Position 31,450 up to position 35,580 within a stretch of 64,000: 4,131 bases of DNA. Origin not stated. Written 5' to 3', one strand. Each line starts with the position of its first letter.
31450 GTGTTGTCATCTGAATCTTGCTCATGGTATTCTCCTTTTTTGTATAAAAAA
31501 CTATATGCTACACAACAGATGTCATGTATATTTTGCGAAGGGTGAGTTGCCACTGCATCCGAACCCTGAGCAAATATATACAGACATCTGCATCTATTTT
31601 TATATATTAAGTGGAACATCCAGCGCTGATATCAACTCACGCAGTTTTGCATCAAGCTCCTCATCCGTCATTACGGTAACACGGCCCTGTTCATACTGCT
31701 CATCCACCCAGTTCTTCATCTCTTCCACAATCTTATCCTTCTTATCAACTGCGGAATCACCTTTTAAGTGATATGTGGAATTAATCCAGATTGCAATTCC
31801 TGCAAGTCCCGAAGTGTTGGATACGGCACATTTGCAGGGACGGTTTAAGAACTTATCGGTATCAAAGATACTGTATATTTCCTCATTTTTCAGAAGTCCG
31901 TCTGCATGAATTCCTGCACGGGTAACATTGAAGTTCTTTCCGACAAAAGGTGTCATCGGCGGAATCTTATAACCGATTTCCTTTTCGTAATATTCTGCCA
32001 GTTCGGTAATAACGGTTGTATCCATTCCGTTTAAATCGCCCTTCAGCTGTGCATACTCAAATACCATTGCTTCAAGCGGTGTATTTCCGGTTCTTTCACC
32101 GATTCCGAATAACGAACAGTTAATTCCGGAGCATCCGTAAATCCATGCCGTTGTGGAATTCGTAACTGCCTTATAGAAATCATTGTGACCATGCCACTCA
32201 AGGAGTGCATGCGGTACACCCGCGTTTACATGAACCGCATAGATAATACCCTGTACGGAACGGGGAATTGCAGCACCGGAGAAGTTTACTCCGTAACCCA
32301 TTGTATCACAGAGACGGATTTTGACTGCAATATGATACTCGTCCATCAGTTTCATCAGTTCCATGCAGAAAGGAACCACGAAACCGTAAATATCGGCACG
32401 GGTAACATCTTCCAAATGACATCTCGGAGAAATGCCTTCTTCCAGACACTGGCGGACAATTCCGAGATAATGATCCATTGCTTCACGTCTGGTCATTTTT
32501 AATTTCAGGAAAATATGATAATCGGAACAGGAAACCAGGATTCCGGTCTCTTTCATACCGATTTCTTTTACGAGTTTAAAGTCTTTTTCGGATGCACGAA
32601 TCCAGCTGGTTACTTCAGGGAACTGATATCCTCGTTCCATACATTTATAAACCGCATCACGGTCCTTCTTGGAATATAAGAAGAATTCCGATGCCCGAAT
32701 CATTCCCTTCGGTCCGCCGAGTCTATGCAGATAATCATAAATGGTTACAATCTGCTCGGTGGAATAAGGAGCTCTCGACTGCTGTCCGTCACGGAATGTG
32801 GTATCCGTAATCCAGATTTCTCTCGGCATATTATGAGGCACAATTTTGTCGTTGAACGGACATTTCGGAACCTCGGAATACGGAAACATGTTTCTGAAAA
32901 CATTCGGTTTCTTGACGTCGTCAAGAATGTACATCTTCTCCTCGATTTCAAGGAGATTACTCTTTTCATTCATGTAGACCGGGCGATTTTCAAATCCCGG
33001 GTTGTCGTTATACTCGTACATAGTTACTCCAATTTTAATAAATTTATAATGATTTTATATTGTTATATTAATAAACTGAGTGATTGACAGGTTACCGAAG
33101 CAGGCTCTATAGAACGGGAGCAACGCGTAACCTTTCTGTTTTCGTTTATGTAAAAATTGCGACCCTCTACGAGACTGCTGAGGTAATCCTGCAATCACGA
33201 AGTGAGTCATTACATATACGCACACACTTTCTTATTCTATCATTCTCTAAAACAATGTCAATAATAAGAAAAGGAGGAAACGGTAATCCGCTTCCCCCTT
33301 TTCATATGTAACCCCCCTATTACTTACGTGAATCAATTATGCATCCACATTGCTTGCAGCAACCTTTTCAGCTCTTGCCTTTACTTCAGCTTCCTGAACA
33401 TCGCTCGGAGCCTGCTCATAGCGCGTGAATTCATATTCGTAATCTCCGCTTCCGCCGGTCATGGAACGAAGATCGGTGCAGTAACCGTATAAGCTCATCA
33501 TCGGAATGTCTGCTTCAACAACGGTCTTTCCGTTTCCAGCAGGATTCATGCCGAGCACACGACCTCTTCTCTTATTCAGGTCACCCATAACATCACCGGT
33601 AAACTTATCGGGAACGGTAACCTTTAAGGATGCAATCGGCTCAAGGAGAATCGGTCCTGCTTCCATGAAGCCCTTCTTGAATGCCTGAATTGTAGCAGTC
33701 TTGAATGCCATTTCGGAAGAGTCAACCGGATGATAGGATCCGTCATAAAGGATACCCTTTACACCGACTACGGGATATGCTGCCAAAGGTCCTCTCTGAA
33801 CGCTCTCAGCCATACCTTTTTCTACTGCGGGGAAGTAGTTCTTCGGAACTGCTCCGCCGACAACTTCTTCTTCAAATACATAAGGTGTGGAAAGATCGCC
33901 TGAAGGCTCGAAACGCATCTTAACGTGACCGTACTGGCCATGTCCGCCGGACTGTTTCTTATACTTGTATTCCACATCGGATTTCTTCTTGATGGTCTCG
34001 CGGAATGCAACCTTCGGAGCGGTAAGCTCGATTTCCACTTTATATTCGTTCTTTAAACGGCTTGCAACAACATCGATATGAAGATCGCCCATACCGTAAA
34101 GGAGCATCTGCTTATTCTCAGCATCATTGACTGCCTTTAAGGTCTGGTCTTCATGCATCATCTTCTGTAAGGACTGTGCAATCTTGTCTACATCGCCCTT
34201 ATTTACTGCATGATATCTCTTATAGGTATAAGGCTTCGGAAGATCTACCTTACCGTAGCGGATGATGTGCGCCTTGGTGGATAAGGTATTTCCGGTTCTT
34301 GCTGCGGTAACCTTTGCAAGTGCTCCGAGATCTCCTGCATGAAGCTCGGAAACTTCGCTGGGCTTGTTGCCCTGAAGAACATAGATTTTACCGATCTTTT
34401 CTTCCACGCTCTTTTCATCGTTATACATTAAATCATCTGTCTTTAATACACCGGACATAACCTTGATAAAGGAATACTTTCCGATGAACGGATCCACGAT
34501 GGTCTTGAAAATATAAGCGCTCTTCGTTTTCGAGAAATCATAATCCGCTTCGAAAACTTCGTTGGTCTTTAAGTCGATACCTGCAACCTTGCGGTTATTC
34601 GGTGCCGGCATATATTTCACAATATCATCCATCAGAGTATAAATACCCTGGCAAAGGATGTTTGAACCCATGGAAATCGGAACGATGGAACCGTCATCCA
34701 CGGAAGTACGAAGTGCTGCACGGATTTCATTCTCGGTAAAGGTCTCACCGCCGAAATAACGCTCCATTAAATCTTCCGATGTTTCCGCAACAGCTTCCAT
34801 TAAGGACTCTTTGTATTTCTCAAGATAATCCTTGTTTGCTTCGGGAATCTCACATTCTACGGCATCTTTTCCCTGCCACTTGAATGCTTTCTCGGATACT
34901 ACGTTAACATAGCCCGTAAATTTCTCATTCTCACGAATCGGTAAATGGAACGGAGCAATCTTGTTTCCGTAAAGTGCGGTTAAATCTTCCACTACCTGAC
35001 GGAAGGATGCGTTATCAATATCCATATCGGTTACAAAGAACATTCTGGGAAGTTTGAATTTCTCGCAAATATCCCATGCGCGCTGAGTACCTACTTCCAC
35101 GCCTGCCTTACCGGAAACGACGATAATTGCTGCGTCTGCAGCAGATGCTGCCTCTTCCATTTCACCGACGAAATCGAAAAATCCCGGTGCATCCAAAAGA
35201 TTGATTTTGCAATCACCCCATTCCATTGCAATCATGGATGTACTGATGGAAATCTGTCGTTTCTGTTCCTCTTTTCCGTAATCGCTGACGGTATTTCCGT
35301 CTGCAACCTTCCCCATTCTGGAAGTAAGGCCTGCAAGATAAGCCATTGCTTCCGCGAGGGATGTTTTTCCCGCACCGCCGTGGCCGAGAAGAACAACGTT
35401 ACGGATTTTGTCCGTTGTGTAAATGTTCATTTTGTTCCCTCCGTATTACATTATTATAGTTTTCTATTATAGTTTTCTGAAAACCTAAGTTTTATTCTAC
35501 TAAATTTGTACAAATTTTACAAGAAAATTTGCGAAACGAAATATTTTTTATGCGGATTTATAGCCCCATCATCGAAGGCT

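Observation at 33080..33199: Family 1 element: 120-nt conserved imperfect hairpin with compensatory mutations, in the leaders of two CoA-related genes (candidate cis-regulatory RNA or MITE-like repeat)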

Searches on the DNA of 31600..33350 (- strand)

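Call 46: search_rna_families(source=window, start=32950, end=33350, threshold=evalue, max_evalue=10)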
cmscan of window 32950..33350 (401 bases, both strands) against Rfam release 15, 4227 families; matches with E-value up to 10: 13.
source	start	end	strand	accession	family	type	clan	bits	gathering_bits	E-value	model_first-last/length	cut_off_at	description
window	33233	33310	-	RF04348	Plastid-psbM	Cis-reg;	-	29.1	52.7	0.027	1-79/79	no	Plastid-psbM 3UTR RNA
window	33269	33301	-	RF03778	mir-483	Gene; miRNA;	-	19.8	60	0.34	1-75/75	no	mir-483 microRNA precursor family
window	33038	33110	+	RF00539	snoMe28S-Cm788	Gene; snRNA; snoRNA; CD-box;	-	19.4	45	5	1-74/74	no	Small nucleolar RNA Me28S-Cm788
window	33268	33313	-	RF00084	CsrC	Gene; sRNA;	CL00106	16.4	61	0.0068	199-244/255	no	CsrC RNA family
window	33214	33304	+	RF02432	SpF25_sRNA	Gene; sRNA;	-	16.2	48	5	1-102/102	no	Streptococcus sRNA SpF25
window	33265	33303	+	RF04352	Plastid-psbA-4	Cis-reg;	CL00153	16.2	56.8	6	1-61/61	no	Plastid-psbA-4 3UTR RNA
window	33156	33196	+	RF01357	CRISPR-DR31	Gene; CRISPR;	-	15.7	35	1.5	1-37/37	no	CRISPR RNA direct repeat element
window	33268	33303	-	RF03831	mir-627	Gene; miRNA;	-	15.4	86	2.2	27-62/87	no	mir-627 microRNA precursor family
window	33142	33200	+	RF02308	TtnuCD34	Gene; snRNA; snoRNA; CD-box;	-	15.2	80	2.9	1-64/64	no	Tetrahymena snoRNA TtnuCD34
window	33178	33248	-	RF01634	ceN44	Gene; snRNA; snoRNA; CD-box;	-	14.5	70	4.3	1-74/74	no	Caenorhabditis snoRNA ceN44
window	33264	33282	+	RF01360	CRISPR-DR47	Gene; CRISPR;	-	13.9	39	8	1-37/37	no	CRISPR RNA direct repeat element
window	33268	33303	+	RF03831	mir-627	Gene; miRNA;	-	13.7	86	7.1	27-62/87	no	mir-627 microRNA precursor family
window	33212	33341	-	RF01295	SCARNA7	Gene; snRNA; snoRNA; scaRNA;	-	9.1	65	3.6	1-330/330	no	Small Cajal body-specific RNA 7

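Call 52: build_rna_model(alignment_id=A5)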
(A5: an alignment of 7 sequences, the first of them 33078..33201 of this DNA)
Model R1 built from alignment A5 (7 sequences, 130 columns); structure: RNAalifold consensus.
model positions 125; base pairs 39; branch points 0; effective number of sequences 1.21; information 0.59 bits per position. Calibrated on 0.2 Mb of random sequence (short: E-values are rough).
structure used (alignment columns):
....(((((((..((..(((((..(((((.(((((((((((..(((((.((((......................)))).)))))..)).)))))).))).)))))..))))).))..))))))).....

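Call 53: search_with_rna_model(model_id=R1, source=window, filters=off, max_evalue=10)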
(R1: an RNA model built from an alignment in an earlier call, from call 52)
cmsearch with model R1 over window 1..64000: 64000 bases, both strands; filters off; matches with E-value up to 10: 24.
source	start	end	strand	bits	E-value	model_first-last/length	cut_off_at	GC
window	33078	33201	-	137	2.9e-41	1-125/125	no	0.46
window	57390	57514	-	129.5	7.8e-39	1-125/125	no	0.43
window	33077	33200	+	31.5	2.1e-07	1-125/125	no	0.46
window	57389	57513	+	24.8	2.9e-05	1-125/125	no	0.44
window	31517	31590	-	16.9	0.01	1-125/125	no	0.43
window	60176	60233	+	12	0.37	1-125/125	no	0.45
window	52962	53004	+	11.5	0.54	1-125/125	no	0.42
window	14300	14369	+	10.8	0.91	1-125/125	no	0.54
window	29670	29722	+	9.9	1.8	1-125/125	no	0.57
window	19388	19450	-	9.8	1.9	1-125/125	no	0.54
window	60662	60733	+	9.8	2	1-125/125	no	0.5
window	57865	57926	+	9.6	2.2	1-125/125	no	0.4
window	46439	46471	-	9.3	2.7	1-125/125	no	0.67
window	55633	55708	+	9.3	2.9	1-125/125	no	0.49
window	9952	10077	+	8.7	4.2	1-125/125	no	0.45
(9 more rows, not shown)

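Call 55: search_with_rna_model(model_id=R1, sources=[L001, L006, L008, L030, L031, L035, L037, L039, L040, L041, L042, L043, L044, L045, L046, L047, L048, L049, L050, L051, L052, L053], max_evalue=1)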
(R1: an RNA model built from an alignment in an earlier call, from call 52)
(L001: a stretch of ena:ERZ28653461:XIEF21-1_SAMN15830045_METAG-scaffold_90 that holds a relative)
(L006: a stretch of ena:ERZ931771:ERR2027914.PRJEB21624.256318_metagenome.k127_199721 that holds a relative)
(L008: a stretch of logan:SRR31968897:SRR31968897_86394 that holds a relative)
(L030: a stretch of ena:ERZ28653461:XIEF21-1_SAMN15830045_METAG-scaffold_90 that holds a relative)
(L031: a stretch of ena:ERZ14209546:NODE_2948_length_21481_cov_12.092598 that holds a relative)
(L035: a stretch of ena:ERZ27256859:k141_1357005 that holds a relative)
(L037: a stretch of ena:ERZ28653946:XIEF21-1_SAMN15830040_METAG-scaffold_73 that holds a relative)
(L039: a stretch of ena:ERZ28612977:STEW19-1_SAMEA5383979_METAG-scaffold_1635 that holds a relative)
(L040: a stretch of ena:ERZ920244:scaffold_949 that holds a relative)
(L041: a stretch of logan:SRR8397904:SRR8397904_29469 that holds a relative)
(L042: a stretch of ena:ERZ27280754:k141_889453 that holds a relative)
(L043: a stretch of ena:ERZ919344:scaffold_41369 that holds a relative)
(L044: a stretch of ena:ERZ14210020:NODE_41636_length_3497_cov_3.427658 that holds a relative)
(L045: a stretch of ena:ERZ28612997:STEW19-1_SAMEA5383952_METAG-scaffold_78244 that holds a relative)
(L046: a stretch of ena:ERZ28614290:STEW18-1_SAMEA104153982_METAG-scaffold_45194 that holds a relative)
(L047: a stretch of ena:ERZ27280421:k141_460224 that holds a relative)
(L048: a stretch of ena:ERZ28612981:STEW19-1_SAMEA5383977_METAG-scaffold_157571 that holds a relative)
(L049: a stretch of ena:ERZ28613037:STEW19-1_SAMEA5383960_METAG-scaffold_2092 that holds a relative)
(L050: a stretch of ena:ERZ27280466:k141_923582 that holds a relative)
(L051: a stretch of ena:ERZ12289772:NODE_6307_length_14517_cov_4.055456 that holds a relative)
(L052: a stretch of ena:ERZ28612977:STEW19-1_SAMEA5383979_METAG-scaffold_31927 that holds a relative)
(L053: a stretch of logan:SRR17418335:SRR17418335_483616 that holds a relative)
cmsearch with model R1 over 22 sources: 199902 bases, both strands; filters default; matches with E-value up to 1: 8.
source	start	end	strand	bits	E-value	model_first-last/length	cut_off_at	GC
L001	2821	2944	+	134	8.5e-40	1-125/125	no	0.47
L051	6055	6180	+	127.2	1.3e-37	1-125/125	no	0.42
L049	12322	12447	+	126.2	2.7e-37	1-125/125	no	0.43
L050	7196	7321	+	126.2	2.7e-37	1-125/125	no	0.43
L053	2594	2687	+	74.1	1.4e-20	1-93/125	3'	0.39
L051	6056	6181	-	36.4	1.7e-08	1-125/125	no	0.43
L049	12323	12448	-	36.2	2e-08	1-125/125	no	0.44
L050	7197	7322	-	36.2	2e-08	1-125/125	no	0.44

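Call 57: search_dna_similar(query=window:33070-33210:-, collection=plasmids, mode=distant, max_evalue=0.01)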
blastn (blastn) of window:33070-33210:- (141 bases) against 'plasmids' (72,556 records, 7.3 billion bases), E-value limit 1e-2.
No match.

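Call 58: search_dna_similar(query=window:33070-33210:-, collection=phages, mode=distant, max_evalue=0.01)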
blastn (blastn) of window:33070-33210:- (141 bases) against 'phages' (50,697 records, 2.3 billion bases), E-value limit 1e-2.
No match.

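Call 76: search_rna_families(sources=[L041, L008, L030], threshold=gathering)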
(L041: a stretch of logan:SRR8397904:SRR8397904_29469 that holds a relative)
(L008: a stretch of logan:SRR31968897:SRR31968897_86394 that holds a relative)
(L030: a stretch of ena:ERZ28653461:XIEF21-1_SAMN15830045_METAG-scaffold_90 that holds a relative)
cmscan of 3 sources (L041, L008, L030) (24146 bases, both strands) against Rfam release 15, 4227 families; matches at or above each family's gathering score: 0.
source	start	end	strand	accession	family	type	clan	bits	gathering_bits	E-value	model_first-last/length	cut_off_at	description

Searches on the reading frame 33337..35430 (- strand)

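Call 73: search_protein_families(library=ncbifam, proteins=[window:33337-35430:-], max_evalue=1e-10)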
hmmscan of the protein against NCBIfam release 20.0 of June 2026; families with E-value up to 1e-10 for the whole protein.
window:33337-35430:- (697 aa): 21 families
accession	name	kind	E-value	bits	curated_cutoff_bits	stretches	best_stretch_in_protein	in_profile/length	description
NF009381.0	PRK12740.1-5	subfamily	1.2e-258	860.1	583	1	1-689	1-688/692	elongation factor G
TIGR00484.1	EF-G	equivalog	1.6e-185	618.2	659.4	1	6-686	7-689/691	elongation factor G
NF009377.1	PRK12740.1-1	equivalog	2.2e-171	571.8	890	1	6-680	10-696/700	elongation factor G-like protein EF-G2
NF009891.0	PRK13351.1-1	equivalog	1e-168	563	597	1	1-685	1-676/681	elongation factor G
NF058620.1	EFG2_Bacteroid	exception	3.6e-167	557.9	1000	2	1-510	1-508/717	elongation factor G2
NF009379.0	PRK12740.1-3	equivalog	2.1e-149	499.2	513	1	6-688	5-672/674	elongation factor G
NF012153.1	tet_protect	equivalog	1.2e-84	284.7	775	1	11-669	2-612/614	tetracycline resistance ribosomal protection protein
TIGR00490.1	aEF-2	equivalog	2.1e-57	194.7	738.45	3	304-486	291-475/720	elongation factor EF-2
NF000120.3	47473_otr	exception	8.4e-56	189.8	900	1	11-662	4-604/608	tetracycline resistance ribosomal protection protein Otr(A)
NF033148.1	tet_protect_M_W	exception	4.7e-51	173.9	1100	2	8-152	2-146/639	TetM/TetW/TetO/TetS family tetracycline resistance ribosomal protection protein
NF001964.0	PRK00741.1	equivalog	5.9e-50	170.2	473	1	7-484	10-477/529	peptide chain release factor 3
NF009892.0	PRK13351.1-3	equivalog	1.9e-47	162.1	640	1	8-662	2-605/623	elongation factor G-like protein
NF012155.1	tet_protect_M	exception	1.5e-43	148.9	1420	2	8-157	2-151/639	tetracycline resistance ribosomal protection protein Tet(M)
NF012154.0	tet_protect_Q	exception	1.2e-42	146.1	1425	2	9-149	3-143/638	tetracycline resistance ribosomal protection protein Tet(Q)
TIGR01394.1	TypA_BipA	equivalog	3.2e-40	138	757.3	2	9-153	1-143/594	translational GTPase TypA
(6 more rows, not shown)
